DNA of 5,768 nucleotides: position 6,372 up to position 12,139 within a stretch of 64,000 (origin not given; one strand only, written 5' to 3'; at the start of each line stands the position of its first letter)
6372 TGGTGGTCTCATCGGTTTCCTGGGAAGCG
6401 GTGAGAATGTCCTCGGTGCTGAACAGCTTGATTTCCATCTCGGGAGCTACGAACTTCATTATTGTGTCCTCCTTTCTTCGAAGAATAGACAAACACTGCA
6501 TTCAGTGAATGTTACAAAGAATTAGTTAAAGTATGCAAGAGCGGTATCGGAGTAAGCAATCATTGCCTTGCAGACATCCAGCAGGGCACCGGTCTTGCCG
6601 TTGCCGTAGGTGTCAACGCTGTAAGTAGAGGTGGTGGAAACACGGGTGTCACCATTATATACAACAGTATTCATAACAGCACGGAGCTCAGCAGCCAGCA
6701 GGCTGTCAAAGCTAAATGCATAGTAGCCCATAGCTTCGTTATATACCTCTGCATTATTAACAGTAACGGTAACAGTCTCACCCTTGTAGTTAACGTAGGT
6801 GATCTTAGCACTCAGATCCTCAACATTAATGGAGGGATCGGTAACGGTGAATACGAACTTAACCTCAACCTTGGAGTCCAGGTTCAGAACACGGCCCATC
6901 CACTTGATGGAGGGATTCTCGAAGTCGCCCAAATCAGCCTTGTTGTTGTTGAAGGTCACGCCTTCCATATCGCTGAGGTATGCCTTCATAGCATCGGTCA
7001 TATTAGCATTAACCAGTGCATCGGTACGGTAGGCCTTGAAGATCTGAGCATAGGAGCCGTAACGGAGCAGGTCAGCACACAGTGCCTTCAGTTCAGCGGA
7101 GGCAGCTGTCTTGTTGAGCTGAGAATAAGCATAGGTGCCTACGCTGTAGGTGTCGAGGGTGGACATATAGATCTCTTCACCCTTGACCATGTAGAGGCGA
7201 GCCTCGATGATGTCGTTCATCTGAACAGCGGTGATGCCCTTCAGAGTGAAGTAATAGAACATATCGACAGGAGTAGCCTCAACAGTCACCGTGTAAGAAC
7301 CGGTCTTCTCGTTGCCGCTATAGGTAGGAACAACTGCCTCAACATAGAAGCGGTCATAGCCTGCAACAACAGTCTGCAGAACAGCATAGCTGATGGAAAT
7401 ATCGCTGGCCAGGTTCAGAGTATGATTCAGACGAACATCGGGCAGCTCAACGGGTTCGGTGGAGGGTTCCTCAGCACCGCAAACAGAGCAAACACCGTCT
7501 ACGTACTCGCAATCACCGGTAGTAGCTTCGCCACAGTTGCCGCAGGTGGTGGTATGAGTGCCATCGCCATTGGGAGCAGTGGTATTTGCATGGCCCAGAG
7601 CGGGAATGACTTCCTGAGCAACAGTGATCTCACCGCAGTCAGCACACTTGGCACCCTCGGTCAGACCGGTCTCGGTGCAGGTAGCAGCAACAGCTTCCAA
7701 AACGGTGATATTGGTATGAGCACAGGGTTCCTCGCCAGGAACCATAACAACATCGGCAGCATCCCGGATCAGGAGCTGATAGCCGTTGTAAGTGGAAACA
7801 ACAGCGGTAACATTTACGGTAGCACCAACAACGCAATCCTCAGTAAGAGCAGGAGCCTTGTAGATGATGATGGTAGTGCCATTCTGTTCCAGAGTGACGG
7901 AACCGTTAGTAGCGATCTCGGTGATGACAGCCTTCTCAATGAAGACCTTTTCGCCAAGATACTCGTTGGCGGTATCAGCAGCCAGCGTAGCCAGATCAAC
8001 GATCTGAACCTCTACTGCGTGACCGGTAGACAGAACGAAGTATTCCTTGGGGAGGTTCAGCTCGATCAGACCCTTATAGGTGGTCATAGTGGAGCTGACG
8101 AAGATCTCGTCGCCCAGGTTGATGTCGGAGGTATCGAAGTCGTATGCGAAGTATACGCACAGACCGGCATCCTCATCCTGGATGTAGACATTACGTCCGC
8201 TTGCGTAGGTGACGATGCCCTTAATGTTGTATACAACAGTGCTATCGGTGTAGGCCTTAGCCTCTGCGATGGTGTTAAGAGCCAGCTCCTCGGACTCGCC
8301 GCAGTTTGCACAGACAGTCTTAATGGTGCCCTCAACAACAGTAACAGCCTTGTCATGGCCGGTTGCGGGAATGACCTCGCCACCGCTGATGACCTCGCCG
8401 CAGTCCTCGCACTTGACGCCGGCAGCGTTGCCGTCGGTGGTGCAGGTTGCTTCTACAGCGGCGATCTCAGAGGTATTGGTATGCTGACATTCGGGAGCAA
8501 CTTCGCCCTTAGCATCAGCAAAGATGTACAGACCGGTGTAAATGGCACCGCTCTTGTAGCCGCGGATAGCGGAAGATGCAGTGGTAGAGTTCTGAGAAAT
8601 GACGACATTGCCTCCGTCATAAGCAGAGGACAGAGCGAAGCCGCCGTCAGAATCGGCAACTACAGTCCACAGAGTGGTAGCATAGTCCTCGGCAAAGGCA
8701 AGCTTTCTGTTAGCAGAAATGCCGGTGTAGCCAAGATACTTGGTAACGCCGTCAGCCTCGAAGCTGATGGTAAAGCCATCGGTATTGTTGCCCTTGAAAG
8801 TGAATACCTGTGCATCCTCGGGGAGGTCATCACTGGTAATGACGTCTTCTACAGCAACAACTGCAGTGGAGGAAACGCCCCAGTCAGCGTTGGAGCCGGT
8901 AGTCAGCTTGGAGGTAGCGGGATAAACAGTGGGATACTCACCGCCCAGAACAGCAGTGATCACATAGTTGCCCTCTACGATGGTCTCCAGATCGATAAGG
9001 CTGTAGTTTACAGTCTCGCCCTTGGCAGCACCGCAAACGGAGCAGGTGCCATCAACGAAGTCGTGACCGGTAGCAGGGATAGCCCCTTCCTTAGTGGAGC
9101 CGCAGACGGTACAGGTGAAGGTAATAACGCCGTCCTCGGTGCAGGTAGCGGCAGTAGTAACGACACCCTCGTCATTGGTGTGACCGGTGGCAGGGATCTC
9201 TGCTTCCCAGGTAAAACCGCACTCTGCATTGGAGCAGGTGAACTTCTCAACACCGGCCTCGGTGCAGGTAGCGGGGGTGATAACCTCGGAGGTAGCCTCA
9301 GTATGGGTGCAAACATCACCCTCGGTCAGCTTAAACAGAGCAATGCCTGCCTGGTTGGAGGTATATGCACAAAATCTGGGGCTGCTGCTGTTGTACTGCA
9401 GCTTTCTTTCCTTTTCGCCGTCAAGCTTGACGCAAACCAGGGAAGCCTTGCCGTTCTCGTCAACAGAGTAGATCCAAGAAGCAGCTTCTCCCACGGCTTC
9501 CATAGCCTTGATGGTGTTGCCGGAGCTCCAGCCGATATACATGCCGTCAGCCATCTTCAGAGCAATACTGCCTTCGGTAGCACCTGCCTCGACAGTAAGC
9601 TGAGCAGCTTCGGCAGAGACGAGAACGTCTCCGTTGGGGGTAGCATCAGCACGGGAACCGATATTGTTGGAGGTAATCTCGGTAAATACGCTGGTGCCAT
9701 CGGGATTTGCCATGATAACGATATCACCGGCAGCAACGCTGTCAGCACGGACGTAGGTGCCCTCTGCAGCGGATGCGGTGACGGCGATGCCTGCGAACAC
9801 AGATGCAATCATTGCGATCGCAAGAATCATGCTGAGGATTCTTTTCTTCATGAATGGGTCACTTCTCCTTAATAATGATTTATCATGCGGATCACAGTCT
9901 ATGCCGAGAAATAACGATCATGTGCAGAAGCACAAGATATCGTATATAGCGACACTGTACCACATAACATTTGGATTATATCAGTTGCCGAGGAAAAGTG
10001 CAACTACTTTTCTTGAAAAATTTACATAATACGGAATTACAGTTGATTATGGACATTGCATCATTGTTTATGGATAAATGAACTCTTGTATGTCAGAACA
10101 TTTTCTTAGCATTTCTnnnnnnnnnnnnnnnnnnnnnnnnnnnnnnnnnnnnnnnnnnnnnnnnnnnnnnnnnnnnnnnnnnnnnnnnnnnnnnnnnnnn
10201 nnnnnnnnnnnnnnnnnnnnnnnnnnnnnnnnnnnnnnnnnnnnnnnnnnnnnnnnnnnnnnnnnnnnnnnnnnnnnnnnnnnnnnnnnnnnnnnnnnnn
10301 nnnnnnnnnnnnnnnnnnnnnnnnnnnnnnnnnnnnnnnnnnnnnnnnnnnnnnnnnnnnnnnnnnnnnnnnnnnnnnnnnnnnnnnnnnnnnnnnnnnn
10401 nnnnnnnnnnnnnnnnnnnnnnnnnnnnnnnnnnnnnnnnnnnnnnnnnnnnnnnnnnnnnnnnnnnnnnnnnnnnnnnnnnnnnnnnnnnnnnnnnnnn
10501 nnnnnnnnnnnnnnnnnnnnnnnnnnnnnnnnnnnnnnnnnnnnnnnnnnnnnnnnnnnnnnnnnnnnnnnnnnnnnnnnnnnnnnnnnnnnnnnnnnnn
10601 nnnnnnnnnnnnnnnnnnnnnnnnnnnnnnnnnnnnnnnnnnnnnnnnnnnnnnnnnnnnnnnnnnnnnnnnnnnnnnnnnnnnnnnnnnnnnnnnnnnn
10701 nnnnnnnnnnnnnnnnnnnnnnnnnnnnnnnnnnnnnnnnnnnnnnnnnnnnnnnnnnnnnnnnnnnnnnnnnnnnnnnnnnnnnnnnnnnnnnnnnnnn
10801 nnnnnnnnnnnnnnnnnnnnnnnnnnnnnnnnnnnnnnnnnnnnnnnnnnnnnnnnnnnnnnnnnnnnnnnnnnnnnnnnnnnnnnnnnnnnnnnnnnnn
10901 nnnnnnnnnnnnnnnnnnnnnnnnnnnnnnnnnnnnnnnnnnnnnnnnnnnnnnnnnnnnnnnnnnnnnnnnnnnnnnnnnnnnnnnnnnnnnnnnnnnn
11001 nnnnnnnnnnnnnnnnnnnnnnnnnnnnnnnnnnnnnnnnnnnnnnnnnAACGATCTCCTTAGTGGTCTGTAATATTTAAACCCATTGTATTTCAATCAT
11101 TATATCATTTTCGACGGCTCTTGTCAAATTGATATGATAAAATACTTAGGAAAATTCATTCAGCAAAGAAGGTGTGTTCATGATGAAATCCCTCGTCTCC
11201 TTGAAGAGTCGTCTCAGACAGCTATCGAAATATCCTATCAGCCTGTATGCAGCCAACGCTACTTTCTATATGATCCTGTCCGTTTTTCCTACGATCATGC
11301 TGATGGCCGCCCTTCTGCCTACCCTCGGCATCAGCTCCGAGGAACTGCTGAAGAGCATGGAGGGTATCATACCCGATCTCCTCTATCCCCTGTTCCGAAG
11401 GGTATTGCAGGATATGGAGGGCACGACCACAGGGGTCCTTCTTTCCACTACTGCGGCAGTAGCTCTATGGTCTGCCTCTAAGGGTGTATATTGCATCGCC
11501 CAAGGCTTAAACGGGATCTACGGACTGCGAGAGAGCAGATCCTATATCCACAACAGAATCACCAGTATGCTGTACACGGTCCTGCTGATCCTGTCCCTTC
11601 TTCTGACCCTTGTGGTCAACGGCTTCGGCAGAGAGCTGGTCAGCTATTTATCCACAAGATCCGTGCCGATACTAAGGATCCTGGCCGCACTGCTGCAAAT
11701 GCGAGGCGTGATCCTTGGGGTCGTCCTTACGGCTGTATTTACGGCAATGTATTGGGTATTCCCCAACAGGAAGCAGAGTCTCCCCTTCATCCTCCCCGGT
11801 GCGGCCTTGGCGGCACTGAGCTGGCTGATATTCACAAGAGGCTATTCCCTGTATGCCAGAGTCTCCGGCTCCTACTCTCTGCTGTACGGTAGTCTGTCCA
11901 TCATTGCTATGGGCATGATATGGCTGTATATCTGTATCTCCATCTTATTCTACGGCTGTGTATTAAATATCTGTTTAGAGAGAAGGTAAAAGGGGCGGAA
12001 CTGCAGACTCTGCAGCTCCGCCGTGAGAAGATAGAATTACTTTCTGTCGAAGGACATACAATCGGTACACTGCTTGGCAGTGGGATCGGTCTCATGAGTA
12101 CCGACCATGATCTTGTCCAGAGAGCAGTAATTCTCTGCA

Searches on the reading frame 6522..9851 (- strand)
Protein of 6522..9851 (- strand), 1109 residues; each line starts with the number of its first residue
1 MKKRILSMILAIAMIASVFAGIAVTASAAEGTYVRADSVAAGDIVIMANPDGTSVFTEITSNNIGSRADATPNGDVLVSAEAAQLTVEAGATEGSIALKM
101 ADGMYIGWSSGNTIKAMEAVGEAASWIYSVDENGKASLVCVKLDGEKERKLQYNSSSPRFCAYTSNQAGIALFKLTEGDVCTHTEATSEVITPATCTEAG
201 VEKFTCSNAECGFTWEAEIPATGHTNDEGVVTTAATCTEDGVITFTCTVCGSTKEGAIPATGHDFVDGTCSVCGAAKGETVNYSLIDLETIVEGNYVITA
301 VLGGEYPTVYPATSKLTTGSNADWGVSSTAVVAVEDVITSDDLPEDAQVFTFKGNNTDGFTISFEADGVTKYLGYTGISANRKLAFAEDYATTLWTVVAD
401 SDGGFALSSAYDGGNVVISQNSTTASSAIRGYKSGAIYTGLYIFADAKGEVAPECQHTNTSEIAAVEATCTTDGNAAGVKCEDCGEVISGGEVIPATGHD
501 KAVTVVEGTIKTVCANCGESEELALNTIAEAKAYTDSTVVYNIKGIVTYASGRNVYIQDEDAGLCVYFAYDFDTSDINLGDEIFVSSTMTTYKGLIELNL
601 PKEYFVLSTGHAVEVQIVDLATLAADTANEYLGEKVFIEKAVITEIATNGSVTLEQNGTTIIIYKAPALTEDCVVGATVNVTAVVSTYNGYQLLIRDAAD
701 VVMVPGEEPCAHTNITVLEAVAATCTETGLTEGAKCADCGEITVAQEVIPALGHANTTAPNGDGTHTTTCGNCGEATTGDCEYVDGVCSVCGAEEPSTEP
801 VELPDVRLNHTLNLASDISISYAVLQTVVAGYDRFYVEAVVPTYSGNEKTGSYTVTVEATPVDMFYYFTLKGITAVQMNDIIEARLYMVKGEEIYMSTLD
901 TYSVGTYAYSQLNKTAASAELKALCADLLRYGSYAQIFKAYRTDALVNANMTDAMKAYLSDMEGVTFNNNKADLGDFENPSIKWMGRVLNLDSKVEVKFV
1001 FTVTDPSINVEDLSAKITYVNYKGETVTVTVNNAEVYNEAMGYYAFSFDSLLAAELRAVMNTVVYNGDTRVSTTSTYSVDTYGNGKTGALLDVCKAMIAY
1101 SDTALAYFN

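Call 83: search_protein_families(library=pfam, proteins=[window:6522-9851:-], max_evalue=1)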
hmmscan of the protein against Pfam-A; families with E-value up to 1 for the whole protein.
window:6522-9851:- (1109 aa): 2 families
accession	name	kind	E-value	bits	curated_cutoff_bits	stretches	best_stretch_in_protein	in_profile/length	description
PF18942.5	DUF5689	-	0.00046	20.6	28.6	1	553-701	43-217/217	Family of unknown function (DUF5689)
PF14200.12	RicinB_lectin_2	-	0.036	15.2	25.6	1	347-430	2-87/89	Ricin-type beta-trefoil lectin domain-like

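Call 84: search_protein_families(library=ncbifam, proteins=[window:6522-9851:-], max_evalue=0.01)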
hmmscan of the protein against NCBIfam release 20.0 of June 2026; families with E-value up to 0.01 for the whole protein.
window:6522-9851:- (1109 aa): 1 family
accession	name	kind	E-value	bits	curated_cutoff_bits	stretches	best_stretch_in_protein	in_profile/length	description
NF047912.1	ECs_2282_CxxC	subfamily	0.0073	16.2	37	0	453-496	6-45/60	ECs_2282 family putative zinc-binding protein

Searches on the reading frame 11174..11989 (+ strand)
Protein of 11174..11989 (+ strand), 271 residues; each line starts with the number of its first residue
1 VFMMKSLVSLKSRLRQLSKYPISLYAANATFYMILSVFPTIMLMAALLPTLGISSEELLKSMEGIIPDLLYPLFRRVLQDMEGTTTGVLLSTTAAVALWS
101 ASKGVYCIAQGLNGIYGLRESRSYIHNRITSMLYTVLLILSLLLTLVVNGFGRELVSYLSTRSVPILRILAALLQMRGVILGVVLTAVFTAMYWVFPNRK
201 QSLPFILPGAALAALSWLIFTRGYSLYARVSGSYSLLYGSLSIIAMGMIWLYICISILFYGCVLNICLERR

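Call 40: search_protein_families(library=ncbifam, proteins=[window:11174-11989:+], max_evalue=0.001)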
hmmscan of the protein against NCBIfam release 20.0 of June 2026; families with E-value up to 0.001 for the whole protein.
window:11174-11989:+ (271 aa): 3 families
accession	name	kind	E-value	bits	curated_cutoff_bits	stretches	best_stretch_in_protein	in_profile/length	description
TIGR00765.1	yihY_not_rbn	subfamily_domain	1.8e-27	96.8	73.15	1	21-269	14-257/259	YihY family inner membrane protein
NF002457.0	PRK01637.1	equivalog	1.8e-12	47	307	1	14-269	24-275/295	virulence factor BrkB family protein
NF003256.0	PRK04214.1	equivalog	7.3e-09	35.1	500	1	25-265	35-270/412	ribonuclease BN/unknown domain fusion protein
